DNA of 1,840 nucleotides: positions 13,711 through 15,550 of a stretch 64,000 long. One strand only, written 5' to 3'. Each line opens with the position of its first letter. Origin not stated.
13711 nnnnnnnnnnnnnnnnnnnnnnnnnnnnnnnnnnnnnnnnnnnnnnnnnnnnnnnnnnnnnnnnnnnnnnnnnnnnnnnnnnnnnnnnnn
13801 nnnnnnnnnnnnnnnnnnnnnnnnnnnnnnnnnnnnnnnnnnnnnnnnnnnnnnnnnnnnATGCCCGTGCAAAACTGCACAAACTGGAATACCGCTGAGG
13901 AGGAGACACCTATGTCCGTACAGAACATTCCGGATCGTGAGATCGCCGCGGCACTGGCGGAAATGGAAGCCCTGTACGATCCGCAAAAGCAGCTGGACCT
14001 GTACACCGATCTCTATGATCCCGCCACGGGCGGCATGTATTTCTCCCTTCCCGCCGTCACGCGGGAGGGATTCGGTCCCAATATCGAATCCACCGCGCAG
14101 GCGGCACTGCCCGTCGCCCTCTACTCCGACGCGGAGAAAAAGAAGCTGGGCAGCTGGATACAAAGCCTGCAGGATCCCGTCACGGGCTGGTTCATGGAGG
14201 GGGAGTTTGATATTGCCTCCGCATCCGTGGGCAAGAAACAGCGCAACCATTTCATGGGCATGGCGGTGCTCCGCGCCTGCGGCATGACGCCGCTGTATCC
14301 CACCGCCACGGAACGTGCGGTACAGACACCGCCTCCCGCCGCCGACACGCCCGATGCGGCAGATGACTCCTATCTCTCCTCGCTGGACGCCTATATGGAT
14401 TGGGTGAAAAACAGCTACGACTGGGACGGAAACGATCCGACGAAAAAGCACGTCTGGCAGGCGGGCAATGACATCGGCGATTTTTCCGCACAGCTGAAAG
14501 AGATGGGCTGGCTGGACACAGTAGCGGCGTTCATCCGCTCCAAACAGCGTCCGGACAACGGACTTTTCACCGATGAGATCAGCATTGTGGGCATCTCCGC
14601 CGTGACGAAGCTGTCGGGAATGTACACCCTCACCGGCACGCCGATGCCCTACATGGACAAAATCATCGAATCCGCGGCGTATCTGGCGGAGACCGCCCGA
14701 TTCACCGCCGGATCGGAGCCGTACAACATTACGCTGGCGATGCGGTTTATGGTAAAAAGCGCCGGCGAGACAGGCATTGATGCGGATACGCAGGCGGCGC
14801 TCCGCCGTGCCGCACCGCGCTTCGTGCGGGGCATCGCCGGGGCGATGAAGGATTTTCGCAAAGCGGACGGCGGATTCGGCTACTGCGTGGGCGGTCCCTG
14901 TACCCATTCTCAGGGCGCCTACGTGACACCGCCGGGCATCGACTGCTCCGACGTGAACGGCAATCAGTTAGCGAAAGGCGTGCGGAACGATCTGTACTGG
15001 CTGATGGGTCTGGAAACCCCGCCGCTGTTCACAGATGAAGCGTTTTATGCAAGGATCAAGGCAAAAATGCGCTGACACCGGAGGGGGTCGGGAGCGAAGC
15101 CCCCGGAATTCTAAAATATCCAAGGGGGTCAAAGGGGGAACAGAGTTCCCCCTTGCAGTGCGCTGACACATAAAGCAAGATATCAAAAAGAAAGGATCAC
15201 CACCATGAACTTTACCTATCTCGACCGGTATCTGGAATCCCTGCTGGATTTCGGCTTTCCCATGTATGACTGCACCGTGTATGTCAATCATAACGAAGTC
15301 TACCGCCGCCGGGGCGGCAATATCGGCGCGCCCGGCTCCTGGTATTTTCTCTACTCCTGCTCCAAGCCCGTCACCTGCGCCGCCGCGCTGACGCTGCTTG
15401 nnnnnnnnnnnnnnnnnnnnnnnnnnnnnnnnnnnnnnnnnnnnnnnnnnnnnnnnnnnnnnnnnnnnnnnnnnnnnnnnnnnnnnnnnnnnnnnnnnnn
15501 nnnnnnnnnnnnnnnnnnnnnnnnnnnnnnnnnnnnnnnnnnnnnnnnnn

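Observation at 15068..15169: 80-bp palindromic element flanked by a perfect 11-bp direct repeat that contains a stop codon (MITE-like insertion footprint)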

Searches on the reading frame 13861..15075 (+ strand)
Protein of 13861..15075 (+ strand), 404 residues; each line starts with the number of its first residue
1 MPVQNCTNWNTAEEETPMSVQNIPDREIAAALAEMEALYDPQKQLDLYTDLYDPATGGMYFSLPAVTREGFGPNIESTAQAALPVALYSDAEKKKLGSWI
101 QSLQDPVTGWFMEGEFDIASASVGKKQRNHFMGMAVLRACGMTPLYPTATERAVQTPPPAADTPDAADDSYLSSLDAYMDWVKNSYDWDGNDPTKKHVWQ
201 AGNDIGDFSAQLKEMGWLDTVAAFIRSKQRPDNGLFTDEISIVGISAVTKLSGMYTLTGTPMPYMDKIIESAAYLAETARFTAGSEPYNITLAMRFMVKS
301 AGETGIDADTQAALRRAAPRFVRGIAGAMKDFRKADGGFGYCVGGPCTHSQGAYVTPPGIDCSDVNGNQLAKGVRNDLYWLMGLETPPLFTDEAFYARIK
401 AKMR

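Call 14: search_protein_families(library=pfam, proteins=[window:13861-15075:+])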
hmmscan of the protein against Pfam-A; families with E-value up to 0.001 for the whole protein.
window:13861-15075:+ (404 aa): 0 families

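Call 20: find_homologous_proteins(query=window:13912-15075:+, max_evalue=1e-30)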
Query window:13912-15075:+ (387 aa): 8 proteins with E <= 1e-30 among 8000 candidates.
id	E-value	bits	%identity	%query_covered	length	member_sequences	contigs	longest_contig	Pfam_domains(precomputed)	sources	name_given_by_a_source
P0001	6.4e-256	867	97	100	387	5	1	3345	-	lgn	-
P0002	1.4e-208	711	81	97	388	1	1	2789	-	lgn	-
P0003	1.6e-207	707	79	99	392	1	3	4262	-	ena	-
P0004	2.6e-204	697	80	98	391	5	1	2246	-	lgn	-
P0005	1.2e-196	671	76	99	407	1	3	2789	-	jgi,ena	-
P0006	1.1e-190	652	73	99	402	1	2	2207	-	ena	-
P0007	1.1e-168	579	66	97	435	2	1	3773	-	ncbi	-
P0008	5.0e-147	508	76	75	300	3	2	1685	-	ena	-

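Call 22: find_encoding_contigs(protein=P0002, flank=2500, max_places=3)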
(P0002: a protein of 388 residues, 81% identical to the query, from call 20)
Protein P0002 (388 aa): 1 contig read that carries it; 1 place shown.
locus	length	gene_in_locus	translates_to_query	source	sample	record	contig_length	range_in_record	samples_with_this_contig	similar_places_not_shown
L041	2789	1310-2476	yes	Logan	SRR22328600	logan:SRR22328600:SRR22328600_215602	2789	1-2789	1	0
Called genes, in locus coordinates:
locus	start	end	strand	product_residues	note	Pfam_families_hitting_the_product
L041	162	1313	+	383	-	PF01979:Amidohydro_1, PF07969:Amidohydro_3 (faint)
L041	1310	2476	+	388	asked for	-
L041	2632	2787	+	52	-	?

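Call 23: find_encoding_contigs(protein=P0003, flank=2500, max_places=3)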
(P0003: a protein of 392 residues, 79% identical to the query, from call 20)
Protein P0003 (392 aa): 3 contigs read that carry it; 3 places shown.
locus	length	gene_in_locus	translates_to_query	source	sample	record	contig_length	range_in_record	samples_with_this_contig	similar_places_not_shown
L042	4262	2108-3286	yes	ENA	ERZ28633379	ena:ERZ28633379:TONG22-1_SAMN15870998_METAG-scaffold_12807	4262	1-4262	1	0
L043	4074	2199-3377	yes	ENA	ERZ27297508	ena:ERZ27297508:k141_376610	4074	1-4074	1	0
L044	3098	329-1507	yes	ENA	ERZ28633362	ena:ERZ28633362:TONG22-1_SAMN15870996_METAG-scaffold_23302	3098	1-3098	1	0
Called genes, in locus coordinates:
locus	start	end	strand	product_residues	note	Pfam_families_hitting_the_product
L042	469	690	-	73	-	-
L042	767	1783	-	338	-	PF00728:Glyco_hydro_20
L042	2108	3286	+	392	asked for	-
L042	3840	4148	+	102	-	PF13601:HTH_34 (weak), PF22194:WHD_F93 (faint), PF03551:PadR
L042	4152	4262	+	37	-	?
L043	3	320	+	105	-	?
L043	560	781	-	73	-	-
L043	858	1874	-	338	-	PF00728:Glyco_hydro_20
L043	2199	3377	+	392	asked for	-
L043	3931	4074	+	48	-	?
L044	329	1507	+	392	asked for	-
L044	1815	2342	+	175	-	PF13565:HTH_32 (faint), PF13384:HTH_23 (faint), PF01527:HTH_Tnp_1, PF13518:HTH_28, PF13551:HTH_29 (weak)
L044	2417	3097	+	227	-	?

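Call 24: find_encoding_contigs(protein=P0004, flank=2500, max_places=3)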
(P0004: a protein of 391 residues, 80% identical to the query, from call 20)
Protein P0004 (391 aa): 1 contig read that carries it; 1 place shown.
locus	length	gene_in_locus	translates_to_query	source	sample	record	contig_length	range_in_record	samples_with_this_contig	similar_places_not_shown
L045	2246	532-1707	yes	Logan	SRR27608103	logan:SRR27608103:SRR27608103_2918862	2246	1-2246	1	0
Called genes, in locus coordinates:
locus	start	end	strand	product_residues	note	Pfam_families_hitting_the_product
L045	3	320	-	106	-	?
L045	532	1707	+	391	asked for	-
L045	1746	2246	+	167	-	?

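Call 25: find_encoding_contigs(protein=P0001, flank=2500, max_places=3)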
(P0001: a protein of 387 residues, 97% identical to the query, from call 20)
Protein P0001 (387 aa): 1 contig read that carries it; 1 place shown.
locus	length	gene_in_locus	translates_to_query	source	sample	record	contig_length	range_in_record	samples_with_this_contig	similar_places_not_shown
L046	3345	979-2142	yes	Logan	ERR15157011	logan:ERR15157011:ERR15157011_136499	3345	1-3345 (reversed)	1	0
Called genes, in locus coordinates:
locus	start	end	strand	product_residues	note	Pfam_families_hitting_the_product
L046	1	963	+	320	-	?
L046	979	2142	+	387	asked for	-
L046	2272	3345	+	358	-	?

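Call 80: list_cluster_members(proteins=[P0001, P0009])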
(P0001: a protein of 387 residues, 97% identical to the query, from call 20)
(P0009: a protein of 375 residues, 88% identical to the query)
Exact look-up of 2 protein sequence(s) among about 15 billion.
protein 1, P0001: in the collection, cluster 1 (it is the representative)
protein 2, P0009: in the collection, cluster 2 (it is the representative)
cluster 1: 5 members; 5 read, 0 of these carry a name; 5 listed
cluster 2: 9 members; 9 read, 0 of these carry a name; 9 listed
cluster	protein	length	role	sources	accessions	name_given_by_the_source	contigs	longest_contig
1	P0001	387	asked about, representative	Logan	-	-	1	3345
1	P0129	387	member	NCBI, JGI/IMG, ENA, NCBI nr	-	-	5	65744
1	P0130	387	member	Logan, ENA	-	-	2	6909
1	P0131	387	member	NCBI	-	-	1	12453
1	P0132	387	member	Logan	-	-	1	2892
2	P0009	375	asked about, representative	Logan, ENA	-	-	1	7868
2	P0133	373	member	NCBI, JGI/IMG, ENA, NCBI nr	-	-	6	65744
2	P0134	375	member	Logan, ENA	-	-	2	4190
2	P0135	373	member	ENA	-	-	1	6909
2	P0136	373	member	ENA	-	-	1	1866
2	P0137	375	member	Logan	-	-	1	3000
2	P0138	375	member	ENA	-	-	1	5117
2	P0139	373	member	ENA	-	-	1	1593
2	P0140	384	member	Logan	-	-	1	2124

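Call 81: find_encoding_contigs(protein=P0131, flank=2500, max_places=2)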
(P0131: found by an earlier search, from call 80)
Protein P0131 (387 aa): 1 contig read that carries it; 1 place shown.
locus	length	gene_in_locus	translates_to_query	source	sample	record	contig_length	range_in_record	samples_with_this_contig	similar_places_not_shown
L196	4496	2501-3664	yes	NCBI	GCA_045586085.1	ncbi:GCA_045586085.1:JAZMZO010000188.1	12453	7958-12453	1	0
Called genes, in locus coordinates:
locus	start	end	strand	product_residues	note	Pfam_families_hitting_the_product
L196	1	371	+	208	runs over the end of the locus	PF13580:SIS_2, PF01380:SIS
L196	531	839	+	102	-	PF12650:DUF3784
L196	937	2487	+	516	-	PF00150:Cellulase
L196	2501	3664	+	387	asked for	-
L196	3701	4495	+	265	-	?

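Call 82: find_encoding_contigs(protein=P0130, flank=2500, max_places=2)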
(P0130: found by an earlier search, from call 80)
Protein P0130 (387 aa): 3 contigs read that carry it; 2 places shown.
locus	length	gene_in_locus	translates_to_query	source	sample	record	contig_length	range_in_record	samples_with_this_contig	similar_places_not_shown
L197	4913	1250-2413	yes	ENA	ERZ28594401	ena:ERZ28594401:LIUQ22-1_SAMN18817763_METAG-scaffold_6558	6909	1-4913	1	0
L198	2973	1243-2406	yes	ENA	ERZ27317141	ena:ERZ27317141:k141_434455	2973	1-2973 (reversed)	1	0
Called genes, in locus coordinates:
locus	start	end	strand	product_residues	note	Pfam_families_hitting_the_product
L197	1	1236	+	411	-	?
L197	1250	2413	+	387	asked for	-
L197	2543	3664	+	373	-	PF00144:Beta-lactamase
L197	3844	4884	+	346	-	PF01408:GFO_IDH_MocA, PF22725:GFO_IDH_MocA_C3, PF02894:GFO_IDH_MocA_C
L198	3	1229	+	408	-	?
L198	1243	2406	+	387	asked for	-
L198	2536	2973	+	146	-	?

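Call 83: find_encoding_contigs(protein=P0132, flank=2500, max_places=2)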
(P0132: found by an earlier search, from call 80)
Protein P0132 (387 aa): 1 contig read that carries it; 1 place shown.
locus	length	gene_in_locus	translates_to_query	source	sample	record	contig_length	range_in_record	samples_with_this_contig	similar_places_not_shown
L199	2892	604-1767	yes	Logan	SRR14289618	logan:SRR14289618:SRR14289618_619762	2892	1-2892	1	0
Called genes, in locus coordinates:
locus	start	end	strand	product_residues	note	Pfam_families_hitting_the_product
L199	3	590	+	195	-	?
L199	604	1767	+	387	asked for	-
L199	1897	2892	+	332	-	?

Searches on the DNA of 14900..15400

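Call 30: search_rna_families(source=window, start=14900, end=15400, threshold=evalue, max_evalue=10)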
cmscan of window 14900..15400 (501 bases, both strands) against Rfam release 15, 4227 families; matches with E-value up to 10: 2.
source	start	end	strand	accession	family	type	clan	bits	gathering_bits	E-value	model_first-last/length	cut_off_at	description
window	15367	15396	+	RF02044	CDKN2B-AS_2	Gene; lncRNA;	-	17.9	50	0.23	1-46/46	no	CDKN2B antisense RNA 1 convserved region 2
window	14984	15106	+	RF02139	HOXA11-AS1_3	Gene; lncRNA;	-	13.6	50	8.6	1-98/98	no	HOXA11 antisense RNA 1 conserved region 3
